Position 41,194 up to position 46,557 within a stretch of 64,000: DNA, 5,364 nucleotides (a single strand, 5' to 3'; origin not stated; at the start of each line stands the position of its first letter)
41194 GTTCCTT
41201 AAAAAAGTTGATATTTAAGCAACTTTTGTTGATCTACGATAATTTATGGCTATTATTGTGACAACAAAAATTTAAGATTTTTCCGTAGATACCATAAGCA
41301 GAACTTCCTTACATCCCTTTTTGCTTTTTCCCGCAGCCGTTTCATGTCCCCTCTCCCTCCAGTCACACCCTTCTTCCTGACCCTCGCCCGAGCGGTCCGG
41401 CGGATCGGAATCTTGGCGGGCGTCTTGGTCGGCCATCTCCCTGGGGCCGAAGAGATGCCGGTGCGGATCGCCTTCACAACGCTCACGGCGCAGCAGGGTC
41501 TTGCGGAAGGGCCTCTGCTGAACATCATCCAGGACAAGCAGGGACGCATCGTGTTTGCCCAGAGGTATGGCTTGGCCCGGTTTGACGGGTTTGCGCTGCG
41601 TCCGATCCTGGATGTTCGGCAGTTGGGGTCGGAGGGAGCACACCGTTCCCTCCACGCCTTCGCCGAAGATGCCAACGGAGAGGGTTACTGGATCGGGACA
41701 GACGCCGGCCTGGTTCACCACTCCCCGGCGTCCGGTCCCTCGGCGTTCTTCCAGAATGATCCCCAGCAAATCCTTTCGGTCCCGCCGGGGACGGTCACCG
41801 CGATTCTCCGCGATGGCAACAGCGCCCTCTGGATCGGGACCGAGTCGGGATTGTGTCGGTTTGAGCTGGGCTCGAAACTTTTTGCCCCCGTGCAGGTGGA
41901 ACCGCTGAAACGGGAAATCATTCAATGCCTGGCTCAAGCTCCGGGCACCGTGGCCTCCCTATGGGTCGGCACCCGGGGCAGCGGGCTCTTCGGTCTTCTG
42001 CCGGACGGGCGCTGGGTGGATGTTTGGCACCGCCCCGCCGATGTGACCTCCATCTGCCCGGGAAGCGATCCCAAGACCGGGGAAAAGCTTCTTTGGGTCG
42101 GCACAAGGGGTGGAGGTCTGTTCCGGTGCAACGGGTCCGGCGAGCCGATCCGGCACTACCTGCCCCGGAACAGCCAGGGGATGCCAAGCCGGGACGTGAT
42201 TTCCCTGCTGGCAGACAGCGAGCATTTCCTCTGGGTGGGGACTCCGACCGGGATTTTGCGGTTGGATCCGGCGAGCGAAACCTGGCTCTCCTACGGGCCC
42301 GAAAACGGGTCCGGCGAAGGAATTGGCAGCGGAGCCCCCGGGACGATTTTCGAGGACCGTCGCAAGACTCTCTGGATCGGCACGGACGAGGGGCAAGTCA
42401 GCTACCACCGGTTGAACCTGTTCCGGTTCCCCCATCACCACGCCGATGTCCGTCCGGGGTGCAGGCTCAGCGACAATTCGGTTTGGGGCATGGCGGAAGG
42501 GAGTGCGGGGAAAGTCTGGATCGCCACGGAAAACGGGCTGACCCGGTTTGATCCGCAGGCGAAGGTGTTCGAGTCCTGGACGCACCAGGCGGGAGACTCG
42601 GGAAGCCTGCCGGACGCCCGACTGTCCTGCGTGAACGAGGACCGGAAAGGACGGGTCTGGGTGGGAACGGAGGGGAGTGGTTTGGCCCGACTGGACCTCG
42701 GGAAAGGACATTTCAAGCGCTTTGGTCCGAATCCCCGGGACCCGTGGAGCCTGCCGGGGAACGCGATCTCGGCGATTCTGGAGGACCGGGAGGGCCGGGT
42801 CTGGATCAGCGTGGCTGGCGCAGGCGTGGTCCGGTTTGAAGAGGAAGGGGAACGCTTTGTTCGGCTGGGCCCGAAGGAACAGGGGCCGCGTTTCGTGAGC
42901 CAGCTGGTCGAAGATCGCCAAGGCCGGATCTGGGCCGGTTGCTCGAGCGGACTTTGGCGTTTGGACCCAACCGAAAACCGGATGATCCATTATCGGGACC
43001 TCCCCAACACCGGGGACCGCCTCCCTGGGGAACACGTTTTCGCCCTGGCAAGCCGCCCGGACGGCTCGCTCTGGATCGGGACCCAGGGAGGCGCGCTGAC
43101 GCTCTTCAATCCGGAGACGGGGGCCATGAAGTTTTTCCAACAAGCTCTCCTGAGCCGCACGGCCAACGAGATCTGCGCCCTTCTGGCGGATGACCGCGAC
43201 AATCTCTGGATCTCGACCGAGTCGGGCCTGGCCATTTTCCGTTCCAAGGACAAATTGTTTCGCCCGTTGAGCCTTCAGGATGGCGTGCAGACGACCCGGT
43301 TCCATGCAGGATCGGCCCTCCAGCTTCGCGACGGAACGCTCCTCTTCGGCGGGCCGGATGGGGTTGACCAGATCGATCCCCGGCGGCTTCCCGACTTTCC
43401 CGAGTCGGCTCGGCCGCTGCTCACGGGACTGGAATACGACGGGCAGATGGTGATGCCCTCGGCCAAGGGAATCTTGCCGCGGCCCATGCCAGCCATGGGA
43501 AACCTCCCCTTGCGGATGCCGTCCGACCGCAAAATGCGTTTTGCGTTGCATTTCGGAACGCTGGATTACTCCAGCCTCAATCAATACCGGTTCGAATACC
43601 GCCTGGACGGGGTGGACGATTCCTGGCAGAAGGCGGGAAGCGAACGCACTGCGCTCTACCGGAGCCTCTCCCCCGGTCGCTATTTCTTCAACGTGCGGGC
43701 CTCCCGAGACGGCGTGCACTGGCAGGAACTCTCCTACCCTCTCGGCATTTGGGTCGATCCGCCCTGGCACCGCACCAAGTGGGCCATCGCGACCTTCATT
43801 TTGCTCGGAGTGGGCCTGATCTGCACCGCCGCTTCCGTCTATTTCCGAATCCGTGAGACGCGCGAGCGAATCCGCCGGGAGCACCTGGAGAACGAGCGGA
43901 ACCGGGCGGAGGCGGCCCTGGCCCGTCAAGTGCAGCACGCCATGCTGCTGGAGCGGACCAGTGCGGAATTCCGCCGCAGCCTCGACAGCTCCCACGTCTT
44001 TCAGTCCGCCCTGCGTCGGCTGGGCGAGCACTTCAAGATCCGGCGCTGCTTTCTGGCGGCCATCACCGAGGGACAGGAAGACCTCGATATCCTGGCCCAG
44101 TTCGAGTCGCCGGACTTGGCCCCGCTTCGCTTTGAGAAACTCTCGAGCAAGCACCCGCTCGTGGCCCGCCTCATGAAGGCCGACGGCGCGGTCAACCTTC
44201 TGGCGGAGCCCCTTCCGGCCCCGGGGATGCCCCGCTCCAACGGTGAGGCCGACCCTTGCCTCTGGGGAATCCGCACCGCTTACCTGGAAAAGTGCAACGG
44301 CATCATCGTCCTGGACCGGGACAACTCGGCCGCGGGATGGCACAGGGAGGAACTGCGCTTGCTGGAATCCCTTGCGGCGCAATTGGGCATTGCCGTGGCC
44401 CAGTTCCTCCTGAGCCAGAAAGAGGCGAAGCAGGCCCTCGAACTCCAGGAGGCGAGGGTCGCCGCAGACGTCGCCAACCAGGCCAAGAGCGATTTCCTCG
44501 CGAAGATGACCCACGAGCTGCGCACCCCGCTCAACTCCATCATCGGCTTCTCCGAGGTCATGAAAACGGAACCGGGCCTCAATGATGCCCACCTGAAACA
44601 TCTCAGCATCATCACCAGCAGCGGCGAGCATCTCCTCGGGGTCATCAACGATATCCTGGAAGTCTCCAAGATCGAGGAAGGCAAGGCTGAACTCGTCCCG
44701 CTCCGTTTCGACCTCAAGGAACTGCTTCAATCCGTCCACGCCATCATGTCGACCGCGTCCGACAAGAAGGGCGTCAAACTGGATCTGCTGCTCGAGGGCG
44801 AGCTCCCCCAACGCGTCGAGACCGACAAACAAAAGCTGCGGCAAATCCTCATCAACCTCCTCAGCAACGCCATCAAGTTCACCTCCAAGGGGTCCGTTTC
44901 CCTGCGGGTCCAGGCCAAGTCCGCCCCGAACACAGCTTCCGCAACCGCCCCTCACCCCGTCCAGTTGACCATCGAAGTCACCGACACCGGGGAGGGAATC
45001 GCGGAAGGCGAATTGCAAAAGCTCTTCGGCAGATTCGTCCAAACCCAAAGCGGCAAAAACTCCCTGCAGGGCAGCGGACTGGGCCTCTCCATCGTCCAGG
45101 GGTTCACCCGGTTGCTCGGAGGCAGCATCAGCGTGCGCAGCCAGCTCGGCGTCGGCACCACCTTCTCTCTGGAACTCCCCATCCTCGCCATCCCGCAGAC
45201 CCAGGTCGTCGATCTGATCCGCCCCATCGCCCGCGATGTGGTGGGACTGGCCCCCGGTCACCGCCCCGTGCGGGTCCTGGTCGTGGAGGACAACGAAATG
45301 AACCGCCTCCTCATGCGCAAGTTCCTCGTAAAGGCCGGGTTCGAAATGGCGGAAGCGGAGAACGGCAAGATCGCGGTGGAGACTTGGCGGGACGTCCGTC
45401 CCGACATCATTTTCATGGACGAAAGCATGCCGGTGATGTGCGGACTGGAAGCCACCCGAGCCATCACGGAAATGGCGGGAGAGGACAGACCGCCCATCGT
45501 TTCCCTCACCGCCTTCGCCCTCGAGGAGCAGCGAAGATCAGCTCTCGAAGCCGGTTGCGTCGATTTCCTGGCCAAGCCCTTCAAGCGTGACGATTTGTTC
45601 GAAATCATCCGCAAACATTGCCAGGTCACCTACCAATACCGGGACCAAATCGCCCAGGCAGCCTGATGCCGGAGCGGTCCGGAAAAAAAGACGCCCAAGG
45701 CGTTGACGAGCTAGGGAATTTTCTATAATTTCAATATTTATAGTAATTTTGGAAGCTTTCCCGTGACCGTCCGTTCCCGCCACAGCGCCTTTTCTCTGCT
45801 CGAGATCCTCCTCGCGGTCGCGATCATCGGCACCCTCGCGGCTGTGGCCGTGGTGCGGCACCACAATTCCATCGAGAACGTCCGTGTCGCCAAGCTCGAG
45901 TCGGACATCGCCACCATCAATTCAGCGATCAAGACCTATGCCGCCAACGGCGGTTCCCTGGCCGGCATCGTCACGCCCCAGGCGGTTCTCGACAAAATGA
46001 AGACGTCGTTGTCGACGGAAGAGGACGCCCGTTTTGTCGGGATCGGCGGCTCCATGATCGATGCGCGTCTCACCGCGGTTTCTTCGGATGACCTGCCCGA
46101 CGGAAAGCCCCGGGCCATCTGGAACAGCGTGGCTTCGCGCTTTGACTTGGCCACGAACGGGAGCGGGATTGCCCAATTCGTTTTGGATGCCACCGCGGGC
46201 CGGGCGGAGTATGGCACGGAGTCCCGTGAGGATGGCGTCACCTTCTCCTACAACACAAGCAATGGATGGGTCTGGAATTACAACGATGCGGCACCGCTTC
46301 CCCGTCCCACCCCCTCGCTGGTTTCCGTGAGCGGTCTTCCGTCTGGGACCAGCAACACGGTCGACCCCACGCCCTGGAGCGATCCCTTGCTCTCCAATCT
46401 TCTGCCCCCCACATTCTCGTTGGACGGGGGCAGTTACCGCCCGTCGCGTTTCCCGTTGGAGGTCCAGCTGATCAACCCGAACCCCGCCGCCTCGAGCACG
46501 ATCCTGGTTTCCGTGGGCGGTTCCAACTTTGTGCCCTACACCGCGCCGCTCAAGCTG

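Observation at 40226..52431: Candidate unit: pseudopilin-like gene plus acidic repeat protein, divergent from a hybrid sensor kinase plus the giant pilin-like gene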

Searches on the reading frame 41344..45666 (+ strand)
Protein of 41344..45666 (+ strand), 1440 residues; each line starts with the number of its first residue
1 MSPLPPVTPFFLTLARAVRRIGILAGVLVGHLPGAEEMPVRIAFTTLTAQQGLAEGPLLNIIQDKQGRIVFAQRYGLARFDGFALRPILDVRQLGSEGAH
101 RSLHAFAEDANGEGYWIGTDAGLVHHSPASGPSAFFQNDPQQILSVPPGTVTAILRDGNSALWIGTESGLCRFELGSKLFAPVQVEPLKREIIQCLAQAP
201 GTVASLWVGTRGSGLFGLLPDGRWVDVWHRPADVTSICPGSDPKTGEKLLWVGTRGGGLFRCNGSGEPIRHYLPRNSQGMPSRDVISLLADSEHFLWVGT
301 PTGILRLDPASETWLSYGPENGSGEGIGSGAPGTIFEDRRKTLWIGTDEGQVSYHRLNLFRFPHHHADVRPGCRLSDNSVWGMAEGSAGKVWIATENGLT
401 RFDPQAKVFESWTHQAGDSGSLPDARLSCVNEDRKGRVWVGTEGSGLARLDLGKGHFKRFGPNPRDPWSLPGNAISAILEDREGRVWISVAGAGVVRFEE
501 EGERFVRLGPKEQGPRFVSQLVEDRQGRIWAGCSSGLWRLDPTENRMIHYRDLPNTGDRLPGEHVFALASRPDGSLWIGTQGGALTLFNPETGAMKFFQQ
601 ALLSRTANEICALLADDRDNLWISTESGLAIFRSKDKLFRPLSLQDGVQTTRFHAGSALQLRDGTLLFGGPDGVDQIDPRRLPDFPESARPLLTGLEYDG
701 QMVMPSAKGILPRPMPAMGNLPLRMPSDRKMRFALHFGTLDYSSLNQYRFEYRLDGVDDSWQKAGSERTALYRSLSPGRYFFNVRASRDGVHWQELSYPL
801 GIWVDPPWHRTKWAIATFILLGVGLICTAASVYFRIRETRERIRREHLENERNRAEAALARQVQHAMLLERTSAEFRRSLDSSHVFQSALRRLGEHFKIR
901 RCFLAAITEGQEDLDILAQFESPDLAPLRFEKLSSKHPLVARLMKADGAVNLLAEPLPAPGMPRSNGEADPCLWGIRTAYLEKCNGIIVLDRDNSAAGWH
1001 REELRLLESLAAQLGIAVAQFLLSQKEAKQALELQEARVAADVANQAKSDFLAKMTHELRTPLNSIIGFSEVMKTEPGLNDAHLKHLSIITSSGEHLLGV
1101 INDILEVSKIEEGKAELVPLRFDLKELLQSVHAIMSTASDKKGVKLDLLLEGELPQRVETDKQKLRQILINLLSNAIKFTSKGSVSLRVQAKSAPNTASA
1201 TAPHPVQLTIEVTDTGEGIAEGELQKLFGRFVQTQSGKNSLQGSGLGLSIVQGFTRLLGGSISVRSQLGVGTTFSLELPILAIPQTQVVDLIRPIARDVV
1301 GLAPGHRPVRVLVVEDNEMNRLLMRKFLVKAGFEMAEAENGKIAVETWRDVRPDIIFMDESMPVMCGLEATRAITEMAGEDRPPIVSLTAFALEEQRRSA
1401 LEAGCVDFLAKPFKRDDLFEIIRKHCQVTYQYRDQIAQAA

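Call 7: search_protein_families(library=pfam, proteins=[window:41344-45666:+], max_evalue=0.01)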
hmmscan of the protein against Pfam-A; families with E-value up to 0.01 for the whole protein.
window:41344-45666:+ (1440 aa): 9 families
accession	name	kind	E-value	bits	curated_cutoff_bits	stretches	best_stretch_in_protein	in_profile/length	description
PF07494.17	Reg_prop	-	9.1e-43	139.2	20.4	1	469-489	1-21/24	Two component regulator propeller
PF02518.31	HATPase_c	-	6.9e-27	94.5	26.4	1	1161-1280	2-109/111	Histidine kinase-, DNA gyrase B-, and HSP90-like ATPase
PF00072.30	Response_reg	-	4.1e-25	88.5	30.2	1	1311-1423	1-111/111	Response regulator receiver domain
PF00512.31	HisKA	-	9.7e-18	64.4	26.9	1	1047-1113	1-66/66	His Kinase A (phospho-acceptor) domain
PF07495.19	Y_Y_Y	-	1.2e-10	41.6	26.6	1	741-794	1-54/65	Y_Y_Y domain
PF23748.1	Beta-prop_LRRK2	-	2.3e-08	33.9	26.9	0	564-592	275-303/359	LRRK2 beta propeller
PF08450.18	SGL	-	2.5e-07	31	26.3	0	486-582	15-105/246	SMP-30/Gluconolactonase/LRE-like region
PF13492.12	GAF_3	-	5.3e-06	27.3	27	1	884-1019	4-128/129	GAF domain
PF01590.32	GAF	-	1.8e-05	25.8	22.4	1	885-1018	5-133/133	GAF domain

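Call 8: search_protein_families(library=ncbifam, proteins=[window:41344-45666:+], max_evalue=0.01)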
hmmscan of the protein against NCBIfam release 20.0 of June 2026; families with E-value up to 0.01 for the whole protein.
window:41344-45666:+ (1440 aa): 147 families (the best 25 are shown)
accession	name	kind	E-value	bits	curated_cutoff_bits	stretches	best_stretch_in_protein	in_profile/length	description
TIGR02956.1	TMAO_torS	equivalog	9.5e-92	308.6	676.5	1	1026-1426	442-820/967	TMAO reductase system sensor histidine kinase/response regulator TorS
NF041947.1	LuxQ_Vibrio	equivalog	7.9e-91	305.2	1200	1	1035-1424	459-837/843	quorum-sensing autoinducer 2 sensor kinase/phosphatase LuxQ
NF008318.0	PRK11107.1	equivalog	6.2e-83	279.4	890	2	1030-1281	275-519/920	two-component sensor histidine kinase BarA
NF008302.0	PRK11091.1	equivalog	5.2e-74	249.8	838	1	1037-1431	272-648/779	aerobic respiration two-component sensor histidine kinase ArcB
NF011874.0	PRK15347.1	equivalog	1.4e-68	231.8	852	2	1023-1286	373-620/921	two component system sensor kinase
NF038297.2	hybrid_HK_HrmK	equivalog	4.2e-68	230.5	725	1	1003-1424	190-606/607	hybrid histidine kinase/response regulator HrmK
NF008099.0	PRK10841.1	equivalog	3.9e-64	216.9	920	2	1033-1283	455-693/949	two-component system sensor histidine kinase RcsC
NF045901.1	HisKinLetSLeg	equivalog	1.8e-57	195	1650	2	1031-1279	276-517/906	two-component system sensor histidine kinase LetS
NF007420.1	PRK09959.1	equivalog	7.7e-54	182.7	1995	1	1024-1428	690-1076/1197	acid-sensing system histidine kinase EvgS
NF008543.0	PRK11466.1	equivalog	1.6e-53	181.8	982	1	1031-1431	427-803/914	TMAO reductase system sensor histidine kinase/response regulator TorS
NF046044.1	PnpS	equivalog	3.5e-53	181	400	1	1001-1279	124-390/390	two-component system histidine kinase PnpS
NF050805.1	CellDivHKDivJCaul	equivalog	1.3e-49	168.8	1000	1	1027-1285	277-525/531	cell cycle sensor histidine kinase DivJ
NF047465.1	hybrid_HK_LvrA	exception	8.6e-47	159.7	1200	1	1030-1425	184-583/819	hybrid histidine kinase/response regulator LvrA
NF041832.1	near_NosP_CTERM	subfamily_domain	5.1e-45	154.1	400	1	1043-1415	2-359/370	NahK/ErcS family hybrid sensor histidine kinase/response regulator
NF010411.0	PRK13837.1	equivalog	7.7e-41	139.9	647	1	856-1432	266-818/828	two-component system VirA-like sensor kinase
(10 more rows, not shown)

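Call 12: find_encoding_contigs(protein=window:41344-45666:+, flank=10000, max_places=6)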
Protein window:41344-45666:+ (1440 aa): no gene with exactly this product is on record in the collection.

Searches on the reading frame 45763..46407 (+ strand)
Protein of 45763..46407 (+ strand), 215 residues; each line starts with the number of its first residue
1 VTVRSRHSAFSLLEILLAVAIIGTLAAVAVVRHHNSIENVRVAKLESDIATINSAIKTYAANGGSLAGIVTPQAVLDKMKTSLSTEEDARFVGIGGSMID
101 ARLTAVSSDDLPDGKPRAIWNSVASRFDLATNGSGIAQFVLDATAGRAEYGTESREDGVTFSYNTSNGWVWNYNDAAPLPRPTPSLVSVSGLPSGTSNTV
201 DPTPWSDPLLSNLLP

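Call 60: search_solved_structures(query=A5, max_evalue=10)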
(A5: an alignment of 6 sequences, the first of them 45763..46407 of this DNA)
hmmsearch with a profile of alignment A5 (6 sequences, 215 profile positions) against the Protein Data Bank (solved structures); distinct sequences matched with E-value up to 10: 26.
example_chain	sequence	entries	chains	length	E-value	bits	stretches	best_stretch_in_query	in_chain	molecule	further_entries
9egp_A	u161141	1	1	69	3.3e-06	29.7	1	2-60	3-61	Geopilin domain 1 protein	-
7tgg_A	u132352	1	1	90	5.2e-05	25.8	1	2-58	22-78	Geopilin domain 1 protein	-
8tob_GA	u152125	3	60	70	8.3e-05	25.1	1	12-64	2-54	Fimbrial protein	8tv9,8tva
9laa_A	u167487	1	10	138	0.00099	21.6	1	2-33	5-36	Type IV pilin protein PilA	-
9iuf_A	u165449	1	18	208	0.0012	21.4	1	11-95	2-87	CFA/III pilin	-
2m7g_A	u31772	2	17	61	0.0013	21.2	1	10-59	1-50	Geopilin domain 1 protein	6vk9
1oqw_A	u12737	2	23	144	0.0033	19.9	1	10-56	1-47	Fimbrial protein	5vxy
5wda_A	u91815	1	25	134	0.0073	18.8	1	10-60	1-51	General secretion pathway protein G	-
8tum_e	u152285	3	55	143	0.013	18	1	10-37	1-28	Type IV major pilin protein PilA | Pilin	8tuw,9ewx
7w8a_A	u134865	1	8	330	0.017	17.6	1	49-117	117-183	lactate dehydrogenase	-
8pfb_G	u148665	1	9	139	0.025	17.1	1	10-61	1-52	Type IV pilin PilE1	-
8p3b_A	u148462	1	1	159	0.027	16.9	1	10-69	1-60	Fimbrial protein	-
8tj2_C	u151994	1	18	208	0.038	16.5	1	10-33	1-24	Type IV major pilin protein PilA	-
5kua_A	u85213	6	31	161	0.044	16.2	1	10-120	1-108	pilin | Neisseria meningitidis PilE variant SB-GATDH | Neisseria meningitidis PilE, SB-DATDH variant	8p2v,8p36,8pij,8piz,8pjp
1ay2_A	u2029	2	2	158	0.052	16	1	10-42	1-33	TYPE 4 PILIN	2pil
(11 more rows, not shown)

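Call 78: search_protein_representatives(alignment_id=A5)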
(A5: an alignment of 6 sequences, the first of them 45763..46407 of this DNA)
Query: 6 sequences, 215 profile positions. Proteins with E-value up to 0.001 (for the whole library): 3718; up to 1e-10: 569; up to 1e-30: 211. The best 150 are listed.
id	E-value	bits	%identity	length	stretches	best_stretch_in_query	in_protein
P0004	1.1e-106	371.3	-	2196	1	1-215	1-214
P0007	1.7e-89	315.0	-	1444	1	16-215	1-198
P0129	1.3e-70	253.3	-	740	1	5-206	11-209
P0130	3.8e-70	251.8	-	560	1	4-214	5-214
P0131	8.8e-69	247.3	-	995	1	4-199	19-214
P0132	7.8e-67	241.0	-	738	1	8-215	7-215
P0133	3.0e-58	212.9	-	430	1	7-199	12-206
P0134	4.3e-57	209.1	-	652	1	6-198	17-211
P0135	2.2e-56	206.8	-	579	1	5-196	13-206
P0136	1.8e-54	200.6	-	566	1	3-197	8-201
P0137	7.6e-54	198.5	-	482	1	6-202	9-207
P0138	1.5e-53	197.6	-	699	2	2-191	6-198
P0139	1.6e-53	197.4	-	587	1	6-199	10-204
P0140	2.6e-53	196.8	-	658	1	4-206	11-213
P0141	4.0e-53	196.2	-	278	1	8-206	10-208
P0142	1.3e-52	194.5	-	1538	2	71-194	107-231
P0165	5.3e-43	163.1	-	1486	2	72-194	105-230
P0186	2.6e-41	157.6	-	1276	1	5-184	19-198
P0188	4.2e-41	156.9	-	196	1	6-189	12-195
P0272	1.0e-33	132.8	-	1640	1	7-197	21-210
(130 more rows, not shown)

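Call 79: search_protein_families(library=pfam, proteins=[P0129, P0130, P0131, P0132, P0142, P0165, P0272, P0186, P0141, P0188], max_evalue=0.001)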
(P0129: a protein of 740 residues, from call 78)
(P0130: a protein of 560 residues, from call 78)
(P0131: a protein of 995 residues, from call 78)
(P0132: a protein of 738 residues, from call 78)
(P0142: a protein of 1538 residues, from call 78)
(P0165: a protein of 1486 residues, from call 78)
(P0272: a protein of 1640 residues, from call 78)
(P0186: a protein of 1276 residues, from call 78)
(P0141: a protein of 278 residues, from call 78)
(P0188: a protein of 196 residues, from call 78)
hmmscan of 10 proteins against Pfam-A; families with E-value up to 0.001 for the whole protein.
P0129 (740 aa): 1 family
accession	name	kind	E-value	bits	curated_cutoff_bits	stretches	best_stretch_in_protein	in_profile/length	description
PF13448.11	DUF4114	-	7.5e-05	24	27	1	669-724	31-84/85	Domain of unknown function (DUF4114)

P0130 (560 aa): 0 families

P0131 (995 aa): 3 families
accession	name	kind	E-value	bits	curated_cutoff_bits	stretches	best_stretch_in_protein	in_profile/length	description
PF00092.34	VWA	-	3.5e-06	27.8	23.8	1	795-954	2-161/174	von Willebrand factor type A domain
PF13519.12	VWA_2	-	4.1e-05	24.6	27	1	795-904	1-106/107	von Willebrand factor type A domain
PF13768.12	VWA_3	-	4.4e-05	24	27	1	794-951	2-152/155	von Willebrand factor type A domain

P0132 (738 aa): 0 families

P0142 (1538 aa): 4 families
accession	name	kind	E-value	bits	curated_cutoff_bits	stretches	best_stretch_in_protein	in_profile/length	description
PF17963.7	Big_9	-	2.1e-47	160.3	23.6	4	241-330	6-89/89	Bacterial Ig domain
PF17803.7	Cadherin_4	-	9.4e-43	145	25.1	4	325-399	1-71/71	Bacterial cadherin-like domain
PF21959.2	DUF6923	-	8.9e-29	101.4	27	1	687-897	6-230/234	Repeat of unknown function (DUF6923)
PF17892.7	Cadherin_5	-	7.2e-23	80.7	26.5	2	245-332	13-98/98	Cadherin-like domain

P0165 (1486 aa): 4 families
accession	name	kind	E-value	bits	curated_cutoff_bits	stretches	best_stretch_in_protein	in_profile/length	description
PF17803.7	Cadherin_4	-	6.3e-31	107.2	25.1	4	324-398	1-71/71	Bacterial cadherin-like domain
PF17963.7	Big_9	-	1.4e-23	84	23.6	3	236-329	3-89/89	Bacterial Ig domain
PF17892.7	Cadherin_5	-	1.2e-12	47.9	26.5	1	239-331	7-98/98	Cadherin-like domain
PF22352.2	K319L-like_PKD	-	0.00017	22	27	0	309-330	63-84/84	K319L-like, PKD domain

P0272 (1640 aa): 7 families
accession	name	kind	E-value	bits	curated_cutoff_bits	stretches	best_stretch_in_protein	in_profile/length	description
PF17963.7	Big_9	-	2.5e-28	99.2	23.6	3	1309-1409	4-88/89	Bacterial Ig domain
PF17803.7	Cadherin_4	-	4.3e-19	69.2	25.1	3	1293-1370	1-71/71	Bacterial cadherin-like domain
PF17892.7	Cadherin_5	-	1.4e-10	41.3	26.5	1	1309-1412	5-98/98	Cadherin-like domain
PF13287.12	Fn3_assoc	-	3.9e-05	24.1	23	1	489-525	8-37/59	Fn3 associated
PF13290.12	CHB_HEX_C_1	-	5.7e-05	23.4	22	0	484-523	14-46/67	Chitobiase/beta-hexosaminidase C-terminal domain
PF07963.17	N_methyl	-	8.7e-05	22.4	21.2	1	21-41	4-24/27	Prokaryotic N-terminal methylation motif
PF06848.17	Disaggr_repeat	-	0.00087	19.4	33.9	0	616-760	7-158/179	Disaggregatase related repeat domain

P0186 (1276 aa): 6 families
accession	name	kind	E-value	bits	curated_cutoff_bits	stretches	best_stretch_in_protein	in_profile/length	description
PF17164.10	DUF5122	-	3.6e-166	539.5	27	12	643-678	1-36/36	Domain of unknown function (DUF5122) beta-propeller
PF13287.12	Fn3_assoc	-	7e-07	29.7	23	1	465-515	8-47/59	Fn3 associated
PF00400.38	WD40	-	3.7e-05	24.5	27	0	580-604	8-34/39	WD domain, G-beta repeat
PF12768.13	Rax2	-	8e-05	22.6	28.8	0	1008-1093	26-108/254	Rax2 C-terminal beta propeller domain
PF13290.12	CHB_HEX_C_1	-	0.00037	20.8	22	0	463-512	17-55/67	Chitobiase/beta-hexosaminidase C-terminal domain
PF13964.12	Kelch_6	-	0.00051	20.4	25.3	0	1061-1081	6-24/50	Kelch motif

P0141 (278 aa): 1 family
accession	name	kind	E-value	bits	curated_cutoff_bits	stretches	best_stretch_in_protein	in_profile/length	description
PF07963.17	N_methyl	-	0.00059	19.7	21.2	0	10-31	5-26/27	Prokaryotic N-terminal methylation motif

P0188 (196 aa): 1 family
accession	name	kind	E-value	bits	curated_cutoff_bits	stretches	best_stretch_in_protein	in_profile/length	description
PF07963.17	N_methyl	-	1.4e-06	28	21.2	1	12-36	3-27/27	Prokaryotic N-terminal methylation motif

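Call 80: predict_structure(alignment_id=A5)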
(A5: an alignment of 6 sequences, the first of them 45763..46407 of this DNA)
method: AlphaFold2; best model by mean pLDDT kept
length: 215 residues; sequences in the alignment: 6
mean_pLDDT: 43.5   pTM: 0.26
mean pLDDT of the five models: 43.5, 38.8, 36.7, 36.4, 35.6
residues with pLDDT >= 90: 0; 70-90: 0; 50-70: 66; < 50: 149
segments of 3 or more residues with pLDDT < 50: 1-9, 32-49, 67-103, 121-127, 141-143, 145-215
pLDDT, mean of each block of 10 residues (from residue 1): 37 56 54 42 45 51 49 44 47 44 54 54 49 56 44 37 36 35 29 28 28 32
secondary structure, 60 per line:
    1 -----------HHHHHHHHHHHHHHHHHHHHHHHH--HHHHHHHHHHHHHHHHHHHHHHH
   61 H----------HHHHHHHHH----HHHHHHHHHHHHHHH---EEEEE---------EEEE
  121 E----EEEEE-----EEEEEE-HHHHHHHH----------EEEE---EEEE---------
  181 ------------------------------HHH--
elements in order: H12-35 H38-61 H72-80 H85-99 E103-107 E117-121 E126-130 E136-141 H143-150 E161-164 E168-171
